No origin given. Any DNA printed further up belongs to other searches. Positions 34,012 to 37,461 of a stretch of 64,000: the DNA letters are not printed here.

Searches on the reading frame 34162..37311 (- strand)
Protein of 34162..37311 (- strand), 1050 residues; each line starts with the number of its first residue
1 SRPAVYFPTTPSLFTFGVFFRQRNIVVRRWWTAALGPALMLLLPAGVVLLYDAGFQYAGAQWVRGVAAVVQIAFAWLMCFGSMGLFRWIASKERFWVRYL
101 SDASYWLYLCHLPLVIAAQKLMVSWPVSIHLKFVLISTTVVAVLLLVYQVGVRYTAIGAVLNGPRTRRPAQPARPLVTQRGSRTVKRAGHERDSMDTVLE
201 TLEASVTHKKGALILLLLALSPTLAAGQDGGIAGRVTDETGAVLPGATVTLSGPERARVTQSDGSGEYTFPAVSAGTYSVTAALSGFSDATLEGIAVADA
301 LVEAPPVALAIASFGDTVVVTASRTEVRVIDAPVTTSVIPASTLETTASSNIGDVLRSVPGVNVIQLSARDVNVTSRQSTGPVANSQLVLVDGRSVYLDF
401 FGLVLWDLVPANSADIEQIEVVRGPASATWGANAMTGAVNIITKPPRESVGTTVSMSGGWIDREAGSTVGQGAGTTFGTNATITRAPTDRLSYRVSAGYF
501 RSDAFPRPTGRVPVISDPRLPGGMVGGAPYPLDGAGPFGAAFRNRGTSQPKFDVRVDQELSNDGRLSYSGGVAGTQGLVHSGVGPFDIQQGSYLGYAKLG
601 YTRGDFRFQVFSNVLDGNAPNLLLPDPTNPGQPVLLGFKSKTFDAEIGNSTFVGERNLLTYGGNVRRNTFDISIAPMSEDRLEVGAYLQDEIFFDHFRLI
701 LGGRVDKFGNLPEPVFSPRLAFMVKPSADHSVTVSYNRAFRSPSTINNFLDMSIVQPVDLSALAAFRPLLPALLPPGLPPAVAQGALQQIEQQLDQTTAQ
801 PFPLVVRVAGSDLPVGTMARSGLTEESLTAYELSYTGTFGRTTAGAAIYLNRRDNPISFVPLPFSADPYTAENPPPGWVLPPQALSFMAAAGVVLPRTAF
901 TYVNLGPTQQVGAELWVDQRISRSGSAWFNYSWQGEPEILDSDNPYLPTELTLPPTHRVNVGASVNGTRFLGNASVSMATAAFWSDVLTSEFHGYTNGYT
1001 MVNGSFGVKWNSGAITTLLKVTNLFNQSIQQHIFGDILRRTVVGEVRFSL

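Call 53: search_protein_families(library=pfam, proteins=[window:34162-37311:-], max_evalue=0.0001)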
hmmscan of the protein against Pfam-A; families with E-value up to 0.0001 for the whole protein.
window:34162-37311:- (1050 aa): 5 families
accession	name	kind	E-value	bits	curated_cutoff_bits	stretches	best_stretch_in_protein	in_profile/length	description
PF00593.30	TonB_dep_Rec_b-barrel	-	1.5e-21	78.2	27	1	532-1024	24-436/436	TonB dependent receptor-like, beta-barrel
PF13620.12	CarboxypepD_reg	-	3e-17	63.2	32.3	1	232-299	2-71/82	Carboxypeptidase regulatory-like domain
PF07715.20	Plug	-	4.9e-17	62.8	23.9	1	329-438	2-107/107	TonB-dependent Receptor Plug Domain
PF01757.29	Acyl_transf_3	-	5.9e-08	32.6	31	1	13-146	190-325/326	Acyltransferase domain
PF13715.12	CarbopepD_reg_2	-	7.6e-07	29.5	32.2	1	232-291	1-59/88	CarboxypepD_reg-like domain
